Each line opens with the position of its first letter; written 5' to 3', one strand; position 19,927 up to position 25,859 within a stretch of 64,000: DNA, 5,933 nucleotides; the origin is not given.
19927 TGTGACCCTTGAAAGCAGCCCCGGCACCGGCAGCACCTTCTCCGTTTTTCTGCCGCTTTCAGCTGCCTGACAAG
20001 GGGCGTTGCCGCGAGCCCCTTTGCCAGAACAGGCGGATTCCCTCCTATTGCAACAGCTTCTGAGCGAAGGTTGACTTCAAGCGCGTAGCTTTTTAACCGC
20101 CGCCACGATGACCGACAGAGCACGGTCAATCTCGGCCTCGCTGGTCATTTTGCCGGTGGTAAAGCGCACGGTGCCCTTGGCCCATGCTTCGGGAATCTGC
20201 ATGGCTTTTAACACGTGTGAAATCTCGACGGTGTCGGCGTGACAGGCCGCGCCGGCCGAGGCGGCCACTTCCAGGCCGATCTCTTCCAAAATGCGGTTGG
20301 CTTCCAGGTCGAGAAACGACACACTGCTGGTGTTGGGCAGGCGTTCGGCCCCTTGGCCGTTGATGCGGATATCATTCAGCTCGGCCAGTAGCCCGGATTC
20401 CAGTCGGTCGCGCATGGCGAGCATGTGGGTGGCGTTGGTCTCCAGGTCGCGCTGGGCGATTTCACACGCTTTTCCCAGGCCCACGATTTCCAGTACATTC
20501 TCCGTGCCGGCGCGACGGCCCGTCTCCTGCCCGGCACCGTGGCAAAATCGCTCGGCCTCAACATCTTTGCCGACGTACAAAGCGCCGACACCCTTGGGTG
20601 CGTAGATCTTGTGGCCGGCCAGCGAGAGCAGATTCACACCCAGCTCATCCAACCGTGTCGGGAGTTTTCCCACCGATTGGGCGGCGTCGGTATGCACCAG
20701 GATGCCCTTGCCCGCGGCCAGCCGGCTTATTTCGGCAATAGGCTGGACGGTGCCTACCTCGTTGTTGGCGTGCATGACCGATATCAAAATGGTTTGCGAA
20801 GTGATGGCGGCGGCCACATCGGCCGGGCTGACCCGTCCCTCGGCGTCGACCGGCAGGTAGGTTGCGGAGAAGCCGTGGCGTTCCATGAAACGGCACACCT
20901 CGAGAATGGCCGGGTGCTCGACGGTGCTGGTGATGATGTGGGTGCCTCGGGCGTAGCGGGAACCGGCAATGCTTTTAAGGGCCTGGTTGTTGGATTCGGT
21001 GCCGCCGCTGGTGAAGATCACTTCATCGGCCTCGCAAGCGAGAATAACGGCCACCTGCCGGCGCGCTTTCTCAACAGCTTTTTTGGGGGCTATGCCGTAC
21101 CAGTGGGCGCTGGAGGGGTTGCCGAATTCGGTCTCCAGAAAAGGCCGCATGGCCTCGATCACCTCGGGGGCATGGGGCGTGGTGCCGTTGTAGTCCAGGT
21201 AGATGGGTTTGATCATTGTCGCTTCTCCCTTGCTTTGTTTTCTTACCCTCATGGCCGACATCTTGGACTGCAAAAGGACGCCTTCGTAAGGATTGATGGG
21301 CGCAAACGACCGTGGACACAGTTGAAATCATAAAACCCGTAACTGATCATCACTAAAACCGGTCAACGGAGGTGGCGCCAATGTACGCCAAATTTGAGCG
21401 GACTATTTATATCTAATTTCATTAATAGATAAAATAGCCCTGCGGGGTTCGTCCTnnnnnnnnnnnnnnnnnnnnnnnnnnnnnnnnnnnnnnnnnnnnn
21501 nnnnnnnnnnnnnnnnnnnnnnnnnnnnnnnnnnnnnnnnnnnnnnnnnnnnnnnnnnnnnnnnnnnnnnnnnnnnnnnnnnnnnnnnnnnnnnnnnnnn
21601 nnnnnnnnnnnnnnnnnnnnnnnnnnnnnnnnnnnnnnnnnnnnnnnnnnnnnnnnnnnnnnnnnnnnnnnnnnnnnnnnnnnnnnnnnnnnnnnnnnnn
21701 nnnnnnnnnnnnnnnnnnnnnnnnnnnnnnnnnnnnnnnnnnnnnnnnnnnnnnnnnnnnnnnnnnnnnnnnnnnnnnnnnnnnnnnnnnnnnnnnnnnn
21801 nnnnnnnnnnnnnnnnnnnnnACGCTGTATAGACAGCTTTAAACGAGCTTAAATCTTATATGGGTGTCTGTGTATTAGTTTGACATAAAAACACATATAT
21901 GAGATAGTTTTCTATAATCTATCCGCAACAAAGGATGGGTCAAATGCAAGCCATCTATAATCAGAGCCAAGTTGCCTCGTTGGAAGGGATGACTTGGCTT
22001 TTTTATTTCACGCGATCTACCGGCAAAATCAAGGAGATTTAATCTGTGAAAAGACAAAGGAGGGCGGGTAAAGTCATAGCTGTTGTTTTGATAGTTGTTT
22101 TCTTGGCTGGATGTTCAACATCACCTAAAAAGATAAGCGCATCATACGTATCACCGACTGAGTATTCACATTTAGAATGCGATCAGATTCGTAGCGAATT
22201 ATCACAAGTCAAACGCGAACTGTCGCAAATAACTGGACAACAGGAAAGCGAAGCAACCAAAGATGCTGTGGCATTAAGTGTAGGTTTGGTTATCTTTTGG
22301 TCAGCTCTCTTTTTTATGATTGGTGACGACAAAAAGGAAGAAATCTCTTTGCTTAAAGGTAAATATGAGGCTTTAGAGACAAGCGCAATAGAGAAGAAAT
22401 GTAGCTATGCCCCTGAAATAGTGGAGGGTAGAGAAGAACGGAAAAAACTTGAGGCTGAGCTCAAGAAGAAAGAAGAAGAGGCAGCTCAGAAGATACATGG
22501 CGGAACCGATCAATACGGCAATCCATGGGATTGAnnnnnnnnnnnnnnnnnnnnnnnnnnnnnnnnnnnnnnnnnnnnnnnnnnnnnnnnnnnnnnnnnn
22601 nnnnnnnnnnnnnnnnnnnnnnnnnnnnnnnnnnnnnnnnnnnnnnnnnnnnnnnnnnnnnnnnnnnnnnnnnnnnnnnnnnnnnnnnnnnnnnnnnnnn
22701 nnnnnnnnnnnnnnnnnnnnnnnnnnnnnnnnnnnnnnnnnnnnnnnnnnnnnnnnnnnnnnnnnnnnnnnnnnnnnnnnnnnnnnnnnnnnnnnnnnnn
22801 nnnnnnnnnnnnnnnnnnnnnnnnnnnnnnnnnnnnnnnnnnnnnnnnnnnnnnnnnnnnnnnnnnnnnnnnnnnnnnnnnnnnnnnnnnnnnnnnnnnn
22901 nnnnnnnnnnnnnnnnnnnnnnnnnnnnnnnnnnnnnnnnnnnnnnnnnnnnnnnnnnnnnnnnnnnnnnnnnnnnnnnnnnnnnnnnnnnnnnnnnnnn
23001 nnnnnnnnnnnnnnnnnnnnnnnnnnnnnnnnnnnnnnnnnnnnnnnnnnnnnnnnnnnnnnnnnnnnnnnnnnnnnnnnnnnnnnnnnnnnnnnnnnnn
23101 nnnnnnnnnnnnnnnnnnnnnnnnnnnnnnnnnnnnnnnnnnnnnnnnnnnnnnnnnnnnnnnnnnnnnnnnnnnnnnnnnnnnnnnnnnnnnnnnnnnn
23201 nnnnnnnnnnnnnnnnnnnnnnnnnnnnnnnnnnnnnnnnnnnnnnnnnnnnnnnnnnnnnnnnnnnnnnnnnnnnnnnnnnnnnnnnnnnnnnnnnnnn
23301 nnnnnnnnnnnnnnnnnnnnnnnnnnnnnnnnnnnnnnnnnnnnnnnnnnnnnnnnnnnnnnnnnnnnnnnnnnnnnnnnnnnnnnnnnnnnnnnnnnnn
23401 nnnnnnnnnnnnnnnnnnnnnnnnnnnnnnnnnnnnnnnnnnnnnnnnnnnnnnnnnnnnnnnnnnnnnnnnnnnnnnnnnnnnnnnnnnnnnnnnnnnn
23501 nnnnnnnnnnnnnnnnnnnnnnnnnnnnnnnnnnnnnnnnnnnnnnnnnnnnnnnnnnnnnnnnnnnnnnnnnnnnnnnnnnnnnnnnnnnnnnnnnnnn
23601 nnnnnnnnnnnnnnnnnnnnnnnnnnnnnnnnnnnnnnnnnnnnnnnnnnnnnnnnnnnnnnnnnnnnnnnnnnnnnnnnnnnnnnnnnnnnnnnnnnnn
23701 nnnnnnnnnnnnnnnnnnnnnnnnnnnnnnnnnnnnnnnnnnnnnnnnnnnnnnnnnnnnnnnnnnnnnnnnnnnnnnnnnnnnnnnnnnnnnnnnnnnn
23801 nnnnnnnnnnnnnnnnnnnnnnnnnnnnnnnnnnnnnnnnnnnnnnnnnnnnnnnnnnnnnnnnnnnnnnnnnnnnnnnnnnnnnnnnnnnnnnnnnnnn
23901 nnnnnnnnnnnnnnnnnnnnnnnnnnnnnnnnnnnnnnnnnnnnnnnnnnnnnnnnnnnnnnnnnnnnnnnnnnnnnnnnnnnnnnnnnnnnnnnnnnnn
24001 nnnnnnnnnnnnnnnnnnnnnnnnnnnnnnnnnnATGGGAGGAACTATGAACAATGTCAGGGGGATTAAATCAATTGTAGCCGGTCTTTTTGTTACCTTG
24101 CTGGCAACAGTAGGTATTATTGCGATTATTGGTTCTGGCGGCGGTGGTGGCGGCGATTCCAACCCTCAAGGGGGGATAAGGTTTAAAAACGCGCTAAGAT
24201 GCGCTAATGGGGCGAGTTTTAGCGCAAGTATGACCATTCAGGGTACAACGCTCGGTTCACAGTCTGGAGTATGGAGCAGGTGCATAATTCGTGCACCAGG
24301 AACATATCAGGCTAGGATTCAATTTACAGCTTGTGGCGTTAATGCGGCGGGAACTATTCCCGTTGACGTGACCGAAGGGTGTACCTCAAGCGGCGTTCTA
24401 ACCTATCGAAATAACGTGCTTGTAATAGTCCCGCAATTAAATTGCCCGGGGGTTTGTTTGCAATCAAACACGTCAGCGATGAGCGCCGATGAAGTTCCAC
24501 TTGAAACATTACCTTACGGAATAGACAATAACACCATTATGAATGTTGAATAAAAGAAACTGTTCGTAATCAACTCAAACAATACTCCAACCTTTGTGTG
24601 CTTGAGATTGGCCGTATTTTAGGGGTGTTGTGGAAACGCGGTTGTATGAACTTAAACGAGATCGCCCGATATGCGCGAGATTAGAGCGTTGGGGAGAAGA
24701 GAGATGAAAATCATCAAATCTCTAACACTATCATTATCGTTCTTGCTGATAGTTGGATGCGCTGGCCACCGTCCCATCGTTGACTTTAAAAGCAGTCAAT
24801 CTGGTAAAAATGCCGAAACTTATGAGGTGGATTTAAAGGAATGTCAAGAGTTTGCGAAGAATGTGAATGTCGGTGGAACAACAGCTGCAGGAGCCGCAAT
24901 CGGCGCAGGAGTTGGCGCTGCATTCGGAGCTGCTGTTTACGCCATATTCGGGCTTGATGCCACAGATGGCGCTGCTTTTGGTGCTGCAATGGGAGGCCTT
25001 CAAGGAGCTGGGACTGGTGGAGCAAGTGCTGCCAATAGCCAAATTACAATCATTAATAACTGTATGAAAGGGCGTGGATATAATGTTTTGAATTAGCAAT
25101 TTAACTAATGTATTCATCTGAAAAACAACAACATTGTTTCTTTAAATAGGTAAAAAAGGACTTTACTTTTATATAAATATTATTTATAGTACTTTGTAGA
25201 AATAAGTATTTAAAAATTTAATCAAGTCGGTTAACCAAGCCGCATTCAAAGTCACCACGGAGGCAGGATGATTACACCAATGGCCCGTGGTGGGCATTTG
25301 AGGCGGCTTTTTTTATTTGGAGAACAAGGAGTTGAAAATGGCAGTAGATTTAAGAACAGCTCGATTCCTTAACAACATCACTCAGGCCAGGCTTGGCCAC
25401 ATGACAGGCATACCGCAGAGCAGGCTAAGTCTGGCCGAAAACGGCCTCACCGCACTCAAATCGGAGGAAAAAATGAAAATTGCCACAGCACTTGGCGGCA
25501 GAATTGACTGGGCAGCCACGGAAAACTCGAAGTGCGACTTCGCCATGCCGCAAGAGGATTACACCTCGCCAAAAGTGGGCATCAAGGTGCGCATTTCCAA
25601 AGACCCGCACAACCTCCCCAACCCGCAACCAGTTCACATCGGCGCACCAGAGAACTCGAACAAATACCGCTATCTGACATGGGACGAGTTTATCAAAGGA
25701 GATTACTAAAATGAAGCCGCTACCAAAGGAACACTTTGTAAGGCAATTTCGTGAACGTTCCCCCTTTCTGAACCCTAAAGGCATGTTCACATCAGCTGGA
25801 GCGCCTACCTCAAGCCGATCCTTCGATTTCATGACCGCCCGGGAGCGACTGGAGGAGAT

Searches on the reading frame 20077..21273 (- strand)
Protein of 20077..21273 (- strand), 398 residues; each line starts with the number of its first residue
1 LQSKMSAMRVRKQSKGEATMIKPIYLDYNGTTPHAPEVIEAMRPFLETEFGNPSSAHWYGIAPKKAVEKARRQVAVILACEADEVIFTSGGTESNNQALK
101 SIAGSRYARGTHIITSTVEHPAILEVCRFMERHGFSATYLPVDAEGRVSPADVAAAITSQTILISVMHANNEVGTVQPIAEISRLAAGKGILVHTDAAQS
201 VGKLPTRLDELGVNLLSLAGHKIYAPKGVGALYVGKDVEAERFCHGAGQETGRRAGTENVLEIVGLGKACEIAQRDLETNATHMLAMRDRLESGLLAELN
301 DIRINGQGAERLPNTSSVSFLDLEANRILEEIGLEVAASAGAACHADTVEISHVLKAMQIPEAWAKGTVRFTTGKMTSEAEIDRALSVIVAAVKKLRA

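Call 52: search_protein_families(library=pfam, proteins=[window:20077-21273:-], max_evalue=0.001)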
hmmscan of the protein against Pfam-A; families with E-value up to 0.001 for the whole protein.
window:20077-21273:- (398 aa): 3 families
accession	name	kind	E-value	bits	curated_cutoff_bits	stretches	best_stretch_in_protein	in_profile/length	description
PF00266.25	Aminotran_5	-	2.8e-69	234.3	21.5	1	24-384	1-370/371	Aminotransferase class-V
PF01212.27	Beta_elim_lyase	-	8.7e-08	32.3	27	1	78-198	43-170/288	Beta-eliminating lyase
PF01041.23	DegT_DnrJ_EryC1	-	1.1e-07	31.9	19.8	1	81-202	38-151/360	DegT/DnrJ/EryC1/StrS aminotransferase family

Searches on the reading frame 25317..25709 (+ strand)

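Call 52: search_protein_families(library=pfam, proteins=[window:25317-25709:+], max_evalue=0.001)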
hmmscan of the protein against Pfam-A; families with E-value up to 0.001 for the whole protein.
window:25317-25709:+ (130 aa): 1 family
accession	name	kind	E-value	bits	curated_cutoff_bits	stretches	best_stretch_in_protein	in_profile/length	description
PF01381.28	HTH_3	-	2.8e-06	27.7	23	1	13-65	2-54/55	Helix-turn-helix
